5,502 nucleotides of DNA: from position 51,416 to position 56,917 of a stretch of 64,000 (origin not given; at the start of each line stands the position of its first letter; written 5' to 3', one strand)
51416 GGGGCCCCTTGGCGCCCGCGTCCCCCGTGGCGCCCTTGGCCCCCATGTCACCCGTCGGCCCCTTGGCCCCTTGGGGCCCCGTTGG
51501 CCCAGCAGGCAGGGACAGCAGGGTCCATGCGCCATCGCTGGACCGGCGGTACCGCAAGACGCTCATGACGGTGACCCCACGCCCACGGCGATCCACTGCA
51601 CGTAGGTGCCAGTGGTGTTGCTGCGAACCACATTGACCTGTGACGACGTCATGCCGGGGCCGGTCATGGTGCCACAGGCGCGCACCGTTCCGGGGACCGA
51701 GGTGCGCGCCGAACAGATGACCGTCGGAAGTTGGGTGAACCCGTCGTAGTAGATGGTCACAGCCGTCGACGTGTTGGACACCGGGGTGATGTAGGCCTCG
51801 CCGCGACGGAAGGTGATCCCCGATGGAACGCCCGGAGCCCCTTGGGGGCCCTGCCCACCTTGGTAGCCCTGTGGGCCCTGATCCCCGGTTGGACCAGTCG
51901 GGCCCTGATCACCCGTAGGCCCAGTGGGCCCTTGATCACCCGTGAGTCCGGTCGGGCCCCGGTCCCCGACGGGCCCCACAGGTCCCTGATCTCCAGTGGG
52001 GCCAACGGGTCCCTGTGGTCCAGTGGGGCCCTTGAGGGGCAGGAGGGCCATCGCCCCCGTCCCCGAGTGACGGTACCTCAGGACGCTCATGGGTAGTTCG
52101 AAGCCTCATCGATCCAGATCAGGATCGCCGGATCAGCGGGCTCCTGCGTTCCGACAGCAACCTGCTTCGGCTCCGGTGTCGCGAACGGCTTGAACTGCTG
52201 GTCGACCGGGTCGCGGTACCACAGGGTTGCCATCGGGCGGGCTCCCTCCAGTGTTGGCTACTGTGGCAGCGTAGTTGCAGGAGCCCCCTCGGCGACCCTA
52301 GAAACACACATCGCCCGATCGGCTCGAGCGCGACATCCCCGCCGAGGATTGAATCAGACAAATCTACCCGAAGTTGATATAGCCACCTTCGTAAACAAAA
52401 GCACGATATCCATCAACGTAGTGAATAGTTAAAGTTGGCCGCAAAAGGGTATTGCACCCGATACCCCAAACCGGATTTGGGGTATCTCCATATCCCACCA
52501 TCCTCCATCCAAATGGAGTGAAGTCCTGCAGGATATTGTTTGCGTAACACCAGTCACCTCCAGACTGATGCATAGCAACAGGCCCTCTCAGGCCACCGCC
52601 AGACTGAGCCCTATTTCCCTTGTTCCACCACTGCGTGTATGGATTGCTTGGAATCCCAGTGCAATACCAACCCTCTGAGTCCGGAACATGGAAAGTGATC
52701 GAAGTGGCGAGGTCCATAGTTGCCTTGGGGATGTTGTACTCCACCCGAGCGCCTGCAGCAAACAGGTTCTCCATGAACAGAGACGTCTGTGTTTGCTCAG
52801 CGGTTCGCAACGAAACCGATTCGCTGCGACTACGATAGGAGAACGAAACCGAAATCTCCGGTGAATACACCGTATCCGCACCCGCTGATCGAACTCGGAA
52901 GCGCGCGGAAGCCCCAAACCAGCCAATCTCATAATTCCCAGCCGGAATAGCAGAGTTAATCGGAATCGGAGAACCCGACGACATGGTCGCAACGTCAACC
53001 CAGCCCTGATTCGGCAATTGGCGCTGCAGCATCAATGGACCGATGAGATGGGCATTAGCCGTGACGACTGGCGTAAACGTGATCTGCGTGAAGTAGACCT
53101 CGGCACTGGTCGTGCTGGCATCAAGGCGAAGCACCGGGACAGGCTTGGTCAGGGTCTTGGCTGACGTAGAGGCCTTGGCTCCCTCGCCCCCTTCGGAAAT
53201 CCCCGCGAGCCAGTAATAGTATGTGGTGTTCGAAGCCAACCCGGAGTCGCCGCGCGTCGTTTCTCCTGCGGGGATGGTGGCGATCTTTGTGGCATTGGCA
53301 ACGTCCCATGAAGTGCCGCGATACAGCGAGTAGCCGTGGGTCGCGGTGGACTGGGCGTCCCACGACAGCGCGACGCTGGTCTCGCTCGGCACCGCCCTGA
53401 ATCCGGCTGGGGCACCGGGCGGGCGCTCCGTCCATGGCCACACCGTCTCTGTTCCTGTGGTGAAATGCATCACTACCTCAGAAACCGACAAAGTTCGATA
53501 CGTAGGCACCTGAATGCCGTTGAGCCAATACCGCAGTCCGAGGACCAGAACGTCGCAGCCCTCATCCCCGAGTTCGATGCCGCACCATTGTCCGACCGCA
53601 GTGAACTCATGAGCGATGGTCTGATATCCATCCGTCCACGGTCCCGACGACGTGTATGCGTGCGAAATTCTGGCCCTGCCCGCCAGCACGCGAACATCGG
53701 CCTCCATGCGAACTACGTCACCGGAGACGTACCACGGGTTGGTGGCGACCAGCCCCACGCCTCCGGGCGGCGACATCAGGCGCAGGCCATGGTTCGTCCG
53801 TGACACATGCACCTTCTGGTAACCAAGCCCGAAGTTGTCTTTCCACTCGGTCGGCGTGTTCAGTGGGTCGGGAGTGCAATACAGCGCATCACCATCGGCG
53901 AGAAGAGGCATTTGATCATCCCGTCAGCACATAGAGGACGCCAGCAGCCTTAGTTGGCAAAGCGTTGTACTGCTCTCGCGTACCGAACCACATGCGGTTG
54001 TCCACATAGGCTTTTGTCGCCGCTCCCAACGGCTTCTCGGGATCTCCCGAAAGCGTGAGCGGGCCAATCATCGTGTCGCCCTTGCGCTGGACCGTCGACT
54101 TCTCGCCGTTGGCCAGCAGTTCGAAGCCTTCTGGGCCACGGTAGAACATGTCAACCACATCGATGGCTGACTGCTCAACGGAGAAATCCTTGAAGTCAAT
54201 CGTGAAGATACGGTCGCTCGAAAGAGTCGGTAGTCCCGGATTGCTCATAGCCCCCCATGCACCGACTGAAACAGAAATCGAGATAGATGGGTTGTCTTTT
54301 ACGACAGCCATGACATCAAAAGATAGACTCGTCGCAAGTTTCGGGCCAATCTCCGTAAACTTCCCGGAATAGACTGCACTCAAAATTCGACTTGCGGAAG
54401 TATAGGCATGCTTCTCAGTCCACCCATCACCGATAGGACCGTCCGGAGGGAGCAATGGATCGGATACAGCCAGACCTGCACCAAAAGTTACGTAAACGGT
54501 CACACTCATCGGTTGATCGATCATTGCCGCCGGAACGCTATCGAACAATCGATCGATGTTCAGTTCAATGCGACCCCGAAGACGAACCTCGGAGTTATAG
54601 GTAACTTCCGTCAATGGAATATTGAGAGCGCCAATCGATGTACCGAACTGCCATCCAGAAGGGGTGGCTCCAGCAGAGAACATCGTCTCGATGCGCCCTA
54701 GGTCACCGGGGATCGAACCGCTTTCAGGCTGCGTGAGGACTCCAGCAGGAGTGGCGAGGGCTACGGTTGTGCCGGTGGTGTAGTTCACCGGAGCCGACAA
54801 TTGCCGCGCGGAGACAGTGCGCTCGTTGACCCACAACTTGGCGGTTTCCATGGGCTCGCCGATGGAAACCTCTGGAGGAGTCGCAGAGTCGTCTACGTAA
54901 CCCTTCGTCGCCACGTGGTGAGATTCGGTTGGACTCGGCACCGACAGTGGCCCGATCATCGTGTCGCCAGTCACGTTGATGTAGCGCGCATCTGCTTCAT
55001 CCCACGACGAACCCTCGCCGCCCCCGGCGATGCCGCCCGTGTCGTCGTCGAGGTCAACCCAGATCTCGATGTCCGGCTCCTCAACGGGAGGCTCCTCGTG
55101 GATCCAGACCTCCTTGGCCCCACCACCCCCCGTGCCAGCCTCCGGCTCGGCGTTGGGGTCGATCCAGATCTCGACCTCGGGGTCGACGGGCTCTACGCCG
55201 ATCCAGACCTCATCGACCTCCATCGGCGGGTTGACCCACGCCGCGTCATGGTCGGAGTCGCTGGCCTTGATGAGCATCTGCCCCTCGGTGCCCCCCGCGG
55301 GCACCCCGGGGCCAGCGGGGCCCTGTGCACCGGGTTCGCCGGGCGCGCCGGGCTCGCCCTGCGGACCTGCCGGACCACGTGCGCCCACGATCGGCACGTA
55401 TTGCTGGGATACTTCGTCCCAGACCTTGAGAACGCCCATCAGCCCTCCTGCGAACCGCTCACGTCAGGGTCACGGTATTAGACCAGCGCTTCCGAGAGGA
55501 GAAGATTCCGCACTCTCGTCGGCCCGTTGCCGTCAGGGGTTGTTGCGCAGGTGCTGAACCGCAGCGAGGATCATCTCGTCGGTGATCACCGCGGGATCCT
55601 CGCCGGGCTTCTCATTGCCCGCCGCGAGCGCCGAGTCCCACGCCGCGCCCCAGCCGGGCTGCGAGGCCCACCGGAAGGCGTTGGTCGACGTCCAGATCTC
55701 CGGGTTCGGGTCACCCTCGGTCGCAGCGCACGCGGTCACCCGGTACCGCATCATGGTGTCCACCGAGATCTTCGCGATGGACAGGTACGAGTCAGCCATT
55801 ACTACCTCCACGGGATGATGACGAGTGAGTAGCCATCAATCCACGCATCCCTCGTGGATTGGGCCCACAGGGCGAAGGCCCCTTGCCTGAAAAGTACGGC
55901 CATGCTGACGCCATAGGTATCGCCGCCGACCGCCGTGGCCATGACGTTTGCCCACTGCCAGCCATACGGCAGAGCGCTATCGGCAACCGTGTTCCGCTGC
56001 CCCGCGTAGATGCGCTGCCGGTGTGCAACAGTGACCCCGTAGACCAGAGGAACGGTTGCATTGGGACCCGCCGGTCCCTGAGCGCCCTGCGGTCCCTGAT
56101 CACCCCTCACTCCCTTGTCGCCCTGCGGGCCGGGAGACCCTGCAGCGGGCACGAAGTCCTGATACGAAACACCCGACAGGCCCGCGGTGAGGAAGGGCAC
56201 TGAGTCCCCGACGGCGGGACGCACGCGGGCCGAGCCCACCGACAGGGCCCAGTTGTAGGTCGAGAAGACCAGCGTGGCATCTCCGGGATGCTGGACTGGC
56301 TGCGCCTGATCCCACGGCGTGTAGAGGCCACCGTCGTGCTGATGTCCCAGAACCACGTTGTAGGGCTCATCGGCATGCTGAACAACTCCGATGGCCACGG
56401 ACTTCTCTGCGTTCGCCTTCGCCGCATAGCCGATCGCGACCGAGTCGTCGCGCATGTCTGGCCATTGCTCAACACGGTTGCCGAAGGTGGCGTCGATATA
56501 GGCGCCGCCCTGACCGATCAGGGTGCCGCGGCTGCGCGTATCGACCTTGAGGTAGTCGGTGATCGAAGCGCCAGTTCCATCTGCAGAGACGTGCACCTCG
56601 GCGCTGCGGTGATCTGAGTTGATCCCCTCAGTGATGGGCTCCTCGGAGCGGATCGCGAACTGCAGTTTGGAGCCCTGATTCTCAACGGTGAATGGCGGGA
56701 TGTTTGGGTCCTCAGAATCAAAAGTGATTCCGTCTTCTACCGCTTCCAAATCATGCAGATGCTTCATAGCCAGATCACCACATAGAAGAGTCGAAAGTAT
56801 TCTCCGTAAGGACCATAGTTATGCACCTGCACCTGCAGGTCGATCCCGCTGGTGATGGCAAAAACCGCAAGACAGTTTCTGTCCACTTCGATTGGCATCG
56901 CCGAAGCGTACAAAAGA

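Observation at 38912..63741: About 25 kb cluster of at least 12 paralogous tail-fibre-like genes sharing one N-terminal anchor motif, including three anchor-only mini-ORFs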

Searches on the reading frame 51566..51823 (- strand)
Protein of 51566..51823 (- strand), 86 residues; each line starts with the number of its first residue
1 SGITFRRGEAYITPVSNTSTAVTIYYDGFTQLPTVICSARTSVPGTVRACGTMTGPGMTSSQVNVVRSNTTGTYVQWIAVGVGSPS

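Call 52: search_protein_families(library=pfam, proteins=[window:51566-51823:-], max_evalue=1)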
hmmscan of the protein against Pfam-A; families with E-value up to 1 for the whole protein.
window:51566-51823:- (86 aa): 0 families

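Call 53: search_solved_structures(query=A5, max_evalue=10)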
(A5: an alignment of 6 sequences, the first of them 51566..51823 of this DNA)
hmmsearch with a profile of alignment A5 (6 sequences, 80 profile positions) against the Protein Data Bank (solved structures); distinct sequences matched with E-value up to 10: 6.
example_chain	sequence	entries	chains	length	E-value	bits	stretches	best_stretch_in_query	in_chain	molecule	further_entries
30af_L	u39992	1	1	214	0.23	15.3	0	9-36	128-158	aeFab98 light chain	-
8beg_A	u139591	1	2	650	0.68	13.8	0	12-54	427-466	PrgB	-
6m0r_C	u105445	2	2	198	1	13.2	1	13-53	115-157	V-type proton ATPase subunit c''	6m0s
5tj5_B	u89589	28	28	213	1.4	12.9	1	13-53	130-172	V-type proton ATPase subunit c''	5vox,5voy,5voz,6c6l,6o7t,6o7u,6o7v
7o9s_L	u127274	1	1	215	1.7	12.5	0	10-59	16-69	Fab nnHTN-Gn2 Light chain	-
6x98_L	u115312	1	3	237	2.7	11.9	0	9-36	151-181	monoclonal antibody 11B kappa chain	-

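Call 61: predict_structure(alignment_id=A5)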
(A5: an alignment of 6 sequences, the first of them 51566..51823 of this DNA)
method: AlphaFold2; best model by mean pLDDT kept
length: 86 residues; sequences in the alignment: 6
mean_pLDDT: 63.0   pTM: 0.47
mean pLDDT of the five models: 63.0, 57.4, 55.0, 49.7, 48.9
residues with pLDDT >= 90: 0; 70-90: 10; 50-70: 74; < 50: 2
segments of 3 or more residues with pLDDT < 50: none
pLDDT, mean of each block of 10 residues (from residue 1): 61 70 64 62 69 60 61 61 56
secondary structure, 60 per line:
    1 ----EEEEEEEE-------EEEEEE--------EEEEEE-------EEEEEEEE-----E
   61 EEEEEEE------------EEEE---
elements in order: E5-12 E20-25 E34-39 E47-54 E60-67 E80-83

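Call 84: search_solved_structures(query=A6, max_evalue=10, show_alignments=2)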
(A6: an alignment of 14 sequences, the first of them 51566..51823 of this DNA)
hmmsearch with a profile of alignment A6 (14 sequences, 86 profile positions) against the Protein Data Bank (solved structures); distinct sequences matched with E-value up to 10: 2.
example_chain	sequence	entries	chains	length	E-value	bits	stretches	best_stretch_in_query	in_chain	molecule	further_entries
3wmp_A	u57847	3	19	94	0.25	14.7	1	16-67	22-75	Galactose-binding lectin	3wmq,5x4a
6e1r_A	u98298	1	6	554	1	12.7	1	52-84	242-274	Tailspike protein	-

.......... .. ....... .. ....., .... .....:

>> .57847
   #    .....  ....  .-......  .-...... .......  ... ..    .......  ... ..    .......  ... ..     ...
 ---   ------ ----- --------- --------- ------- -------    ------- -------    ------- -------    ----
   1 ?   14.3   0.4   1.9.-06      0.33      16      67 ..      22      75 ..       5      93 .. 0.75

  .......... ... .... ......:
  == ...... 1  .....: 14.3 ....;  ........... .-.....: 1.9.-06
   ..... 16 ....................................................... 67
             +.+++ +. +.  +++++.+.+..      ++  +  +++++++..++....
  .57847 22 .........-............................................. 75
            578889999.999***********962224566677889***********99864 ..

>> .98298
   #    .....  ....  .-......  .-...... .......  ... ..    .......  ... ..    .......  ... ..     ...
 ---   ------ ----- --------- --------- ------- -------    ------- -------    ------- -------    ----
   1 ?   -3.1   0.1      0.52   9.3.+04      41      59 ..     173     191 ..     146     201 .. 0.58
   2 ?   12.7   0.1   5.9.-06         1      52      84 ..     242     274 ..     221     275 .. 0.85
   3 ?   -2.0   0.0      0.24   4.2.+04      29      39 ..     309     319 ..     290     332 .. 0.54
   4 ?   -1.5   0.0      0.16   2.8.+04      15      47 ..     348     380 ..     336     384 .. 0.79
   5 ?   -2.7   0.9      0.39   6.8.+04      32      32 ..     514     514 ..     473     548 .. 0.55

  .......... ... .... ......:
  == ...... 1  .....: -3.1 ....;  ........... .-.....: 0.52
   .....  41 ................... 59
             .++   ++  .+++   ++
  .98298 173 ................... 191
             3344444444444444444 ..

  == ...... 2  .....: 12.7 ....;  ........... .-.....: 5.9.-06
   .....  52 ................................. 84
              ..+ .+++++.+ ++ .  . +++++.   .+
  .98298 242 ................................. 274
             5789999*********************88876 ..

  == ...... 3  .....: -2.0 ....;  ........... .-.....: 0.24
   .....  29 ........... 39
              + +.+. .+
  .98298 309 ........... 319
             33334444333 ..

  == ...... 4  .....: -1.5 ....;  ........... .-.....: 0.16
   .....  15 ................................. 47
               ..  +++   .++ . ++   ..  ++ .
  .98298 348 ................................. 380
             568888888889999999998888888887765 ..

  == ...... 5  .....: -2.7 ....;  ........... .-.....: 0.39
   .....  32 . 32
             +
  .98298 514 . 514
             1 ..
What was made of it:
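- On H-type lectin domain (Pfam PF09458), for the heads of the short collagen fibres: The best PDB sequence hit is 3wmp, a galactose-binding lectin that I recall to be the H-type lectin SLL-2, at E = 0.25 (call 84).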

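Call 88: fold_search(model_id=the predicted structure, library=pdb)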
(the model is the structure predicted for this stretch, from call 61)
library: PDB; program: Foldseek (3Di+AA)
matches with E <= 10: 65; with E <= 0.001: 0
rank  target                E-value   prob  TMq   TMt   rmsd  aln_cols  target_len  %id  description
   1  6eob                  2.6e-01  0.84  0.48  0.11   4.9        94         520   11  Crystal structure of AMPylated GRP78 in apo form (Crystal form 1) (released 2017-11-01)
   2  6eof                  4.8e-01  0.69  0.47  0.11   4.5        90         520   11  Crystal structure of AMPylated GRP78 in ADP state (released 2017-11-01)
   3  1q5l_MODEL_1_A        5.7e-01  0.13  0.25  0.19  15.9        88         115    6  NMR structure of the substrate binding domain of DnaK bound to the peptide NRLLLTG (released 2003-11-04)
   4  4oqd_A                1.2e+00  0.13  0.29  0.14   9.1        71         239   18  Crystal structure of the tylM1 N,N-dimethyltransferase in complex with SAH and TDP-Qui3NMe2 (released 2014-02-26)
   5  3bxo_A                1.2e+00  0.08  0.27  0.14  10.7        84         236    8  Crystal Structure of Streptomyces venezuelae DesVI (released 2008-03-25)
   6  3emo_A                1.6e+00  0.18  0.36  0.27   5.9        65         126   18  Crystal structure of transmembrane Hia 973-1098 (released 2008-11-04)
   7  2gr7_A                1.9e+00  0.13  0.33  0.29   6.1        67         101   21  Hia 992-1098 (released 2006-05-23)
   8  6m81_C                1.9e+00  0.10  0.31  0.15   9.1        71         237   14  Crystal structure of TylM1 Y14F bound to SAH and dTDP-phenol (released 2019-03-13)
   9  6m83                  2.1e+00  0.09  0.34  0.15   9.7        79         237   13  Crystal structure of TylM1 S120A bound to SAH and dTDP-phenol (released 2019-03-13)
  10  6uk5_B                2.3e+00  0.09  0.28  0.13   6.0        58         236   16  Structure of SAM bound CalS10, an amino pentose methyltransferase from Micromonospora echinaspora involved in calichea (released 2020-10-07)
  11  6m82                  2.3e+00  0.09  0.34  0.15   9.7        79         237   13  Crystal structure of TylM1 Y14paF bound to SAH and dTDP-phenol (released 2019-03-13)
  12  4oqe_A                2.3e+00  0.09  0.32  0.14   9.3        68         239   15  Crystal structure of the tylM1 N,N-dimethyltransferase in complex with SAH and TDP-Fuc3NMe (released 2014-02-26)
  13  6m81_B                2.4e+00  0.09  0.34  0.15   9.7        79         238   13  Crystal structure of TylM1 Y14F bound to SAH and dTDP-phenol (released 2019-03-13)
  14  5bsz                  2.7e+00  0.05  0.25  0.11  10.0        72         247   15  X-ray structure of the sugar N-methyltransferase KedS8 from Streptoalloteichus sp ATCC 53650 (released 2015-07-29)
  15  5o4p_B                2.8e+00  0.25  0.48  0.11   4.8        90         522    9  Crystal structure of AMPylated GRP78 (released 2017-11-01)
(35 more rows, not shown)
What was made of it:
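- Tried and rejected: This gave a poor model (pLDDT 63) and a meaningless fold search (calls 61, 88).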

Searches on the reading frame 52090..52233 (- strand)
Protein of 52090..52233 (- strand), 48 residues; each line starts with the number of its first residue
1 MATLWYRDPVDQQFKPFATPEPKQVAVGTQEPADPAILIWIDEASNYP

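Call 96: predict_structure(alignment_id=A8)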
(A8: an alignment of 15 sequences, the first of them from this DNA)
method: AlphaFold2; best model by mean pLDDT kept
length: 48 residues; sequences in the alignment: 15
mean_pLDDT: 78.3   pTM: 0.33
mean pLDDT of the five models: 78.3, 75.7, 73.1, 71.1, 64.5
residues with pLDDT >= 90: 5; 70-90: 32; 50-70: 11; < 50: 0
segments of 3 or more residues with pLDDT < 50: none
pLDDT, mean of each block of 10 residues (from residue 1): 83 82 73 79 73
secondary structure, 60 per line:
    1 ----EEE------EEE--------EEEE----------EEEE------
elements in order: E5-7 E14-16 E25-28 E39-42
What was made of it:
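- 52087..52233 (-): g52087, 48 aa mini gene. Anchor plus one W-I-D module only. ATGA overlap with g51563. Conserved elsewhere. AlphaFold2 pLDDT 78, two beta-hairpins (call 96).
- AlphaFold2 of g52087 with a 15-sequence alignment gives pLDDT 78, with strands 5-7/14-16 and 25-28/39-42 (call 96).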

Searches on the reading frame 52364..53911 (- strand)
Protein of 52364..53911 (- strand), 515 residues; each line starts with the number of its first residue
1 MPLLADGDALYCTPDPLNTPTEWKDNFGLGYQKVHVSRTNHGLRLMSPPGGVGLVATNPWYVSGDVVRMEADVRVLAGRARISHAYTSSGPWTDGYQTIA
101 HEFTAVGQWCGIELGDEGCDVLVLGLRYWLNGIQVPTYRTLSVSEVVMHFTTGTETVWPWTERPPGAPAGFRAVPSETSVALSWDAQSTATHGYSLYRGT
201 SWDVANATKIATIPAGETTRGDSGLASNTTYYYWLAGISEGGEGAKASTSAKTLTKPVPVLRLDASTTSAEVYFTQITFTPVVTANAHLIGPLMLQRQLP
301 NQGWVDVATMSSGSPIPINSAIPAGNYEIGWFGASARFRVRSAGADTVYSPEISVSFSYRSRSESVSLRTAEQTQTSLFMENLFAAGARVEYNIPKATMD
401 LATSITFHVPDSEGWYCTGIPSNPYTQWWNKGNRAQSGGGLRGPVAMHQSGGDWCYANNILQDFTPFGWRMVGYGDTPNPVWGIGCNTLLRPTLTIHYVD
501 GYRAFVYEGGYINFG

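Call 12: search_protein_families(library=pfam, proteins=[window:52364-53911:-], max_evalue=0.001)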
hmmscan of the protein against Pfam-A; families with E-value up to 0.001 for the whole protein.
window:52364-53911:- (515 aa): 1 family
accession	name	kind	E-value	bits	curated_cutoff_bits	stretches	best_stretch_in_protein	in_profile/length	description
PF00041.27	fn3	-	0.00043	20.9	25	1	167-249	2-79/84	Fibronectin type III domain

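Call 37: search_protein_families(library=phrogs, proteins=[window:52364-53911:-], max_evalue=0.0001)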
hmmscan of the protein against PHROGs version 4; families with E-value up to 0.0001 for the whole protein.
window:52364-53911:- (515 aa): 1 family
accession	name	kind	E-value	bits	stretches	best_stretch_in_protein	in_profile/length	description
phrog_31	-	tail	6.6e-07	28.4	1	150-255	954-1062/1565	central tail fiber J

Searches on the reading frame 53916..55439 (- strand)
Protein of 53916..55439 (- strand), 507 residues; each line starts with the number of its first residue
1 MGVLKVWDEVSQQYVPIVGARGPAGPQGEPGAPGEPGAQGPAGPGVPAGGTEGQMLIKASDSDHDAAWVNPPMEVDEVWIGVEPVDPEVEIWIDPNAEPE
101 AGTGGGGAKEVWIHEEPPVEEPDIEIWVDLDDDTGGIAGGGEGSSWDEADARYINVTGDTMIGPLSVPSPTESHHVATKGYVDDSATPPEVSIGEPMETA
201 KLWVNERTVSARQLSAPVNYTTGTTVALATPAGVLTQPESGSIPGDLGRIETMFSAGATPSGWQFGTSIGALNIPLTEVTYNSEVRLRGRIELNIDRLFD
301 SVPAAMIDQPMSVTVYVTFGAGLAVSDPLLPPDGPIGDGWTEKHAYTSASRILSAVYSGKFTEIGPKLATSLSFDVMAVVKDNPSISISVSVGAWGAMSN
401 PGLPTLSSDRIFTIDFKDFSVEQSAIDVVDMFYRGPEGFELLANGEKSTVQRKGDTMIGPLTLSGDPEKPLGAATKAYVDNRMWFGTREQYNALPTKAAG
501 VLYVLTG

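Call 8: search_protein_families(library=pfam, proteins=[window:53916-55439:-], max_evalue=0.01)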
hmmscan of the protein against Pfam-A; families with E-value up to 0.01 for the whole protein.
window:53916-55439:- (507 aa): 1 family
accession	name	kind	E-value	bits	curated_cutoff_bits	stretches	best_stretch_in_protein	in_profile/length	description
PF24243.1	Phage_tail_C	-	1.4e-06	28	23.7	1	484-506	4-26/26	Phage tail tip domain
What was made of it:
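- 53916..55439 (-): g53916, 507 aa. Anchor subtype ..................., then collagen, three E-x-W-I-D modules, GDTMIG repeats and a C-terminal Phage_tail_C motif. Pfam PF24243 28 bits, above its cut-off (call 8).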

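Call 9: search_protein_families(library=phrogs, proteins=[window:53916-55439:-], max_evalue=0.01)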
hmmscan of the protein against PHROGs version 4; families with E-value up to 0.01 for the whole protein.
window:53916-55439:- (507 aa): 10 families
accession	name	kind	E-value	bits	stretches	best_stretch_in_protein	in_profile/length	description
phrog_819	-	tail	2.5e-06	27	1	13-53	621-664/1024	tail protein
phrog_16641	-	tail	2.6e-06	26.3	1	450-482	124-156/1296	tail fiber protein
phrog_5073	-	tail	4.4e-05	23.7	1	19-49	315-345/519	tail fiber protein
phrog_16472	-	tail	0.00014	21.6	1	149-174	384-409/496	tail fiber protein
phrog_6320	-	tail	0.00044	20.1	1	19-49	83-116/745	tail fiber protein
phrog_33513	-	unknown function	0.00076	18.5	0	150-186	873-910/1042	-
phrog_366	-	tail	0.00097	19.7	1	19-49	339-384/474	tail fiber protein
phrog_8745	-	tail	0.0034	15.7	1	19-51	1440-1472/1803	tail fiber protein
phrog_18671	-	unknown function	0.005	17.8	0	147-179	71-103/197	-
phrog_18350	-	tail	0.0079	16.9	0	19-53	166-207/253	tail fiber protein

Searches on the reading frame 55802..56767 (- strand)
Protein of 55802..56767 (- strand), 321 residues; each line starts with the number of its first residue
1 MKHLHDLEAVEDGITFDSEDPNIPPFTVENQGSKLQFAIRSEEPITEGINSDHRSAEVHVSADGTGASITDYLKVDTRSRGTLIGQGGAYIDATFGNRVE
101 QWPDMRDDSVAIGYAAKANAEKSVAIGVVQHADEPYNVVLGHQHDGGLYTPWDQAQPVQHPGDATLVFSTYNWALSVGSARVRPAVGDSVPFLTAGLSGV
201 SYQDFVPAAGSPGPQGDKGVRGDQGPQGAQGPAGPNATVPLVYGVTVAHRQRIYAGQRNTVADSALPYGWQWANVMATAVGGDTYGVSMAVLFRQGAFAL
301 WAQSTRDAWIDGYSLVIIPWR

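Call 12: search_protein_families(library=pfam, proteins=[window:55802-56767:-], max_evalue=0.001)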
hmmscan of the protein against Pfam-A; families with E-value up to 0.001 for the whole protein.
window:55802-56767:- (321 aa): 2 families
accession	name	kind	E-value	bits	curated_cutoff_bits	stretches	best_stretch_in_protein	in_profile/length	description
PF05658.19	YadA_head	-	5.5e-06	27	25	1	107-127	4-24/27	YadA head domain repeat (2 copies)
PF01391.23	Collagen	-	0.0003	20.9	27.2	1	210-234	28-52/60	Collagen triple helix repeat (20 copies)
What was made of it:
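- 55802..56767 (-): Anchorless paralogue, 321 aa. YadA_head, collagen run and a C-terminal domain. Pfam YadA_head 27 bits (call 12).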

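Call 37: search_protein_families(library=phrogs, proteins=[window:55802-56767:-], max_evalue=0.0001)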
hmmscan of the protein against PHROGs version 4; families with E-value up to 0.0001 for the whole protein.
window:55802-56767:- (321 aa): 5 families
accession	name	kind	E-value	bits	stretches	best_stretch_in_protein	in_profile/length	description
phrog_819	-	tail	5.2e-07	29.2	1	199-235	619-658/1024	tail protein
phrog_5073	-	tail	5.9e-07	29.9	1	210-236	333-359/519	tail fiber protein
phrog_6320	-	tail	2.2e-05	24.5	1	209-235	82-108/745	tail fiber protein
phrog_366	-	tail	2.5e-05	24.9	1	209-260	353-398/474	tail fiber protein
phrog_10972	-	tail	6.7e-05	23.5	1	209-236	162-189/343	tail fiber protein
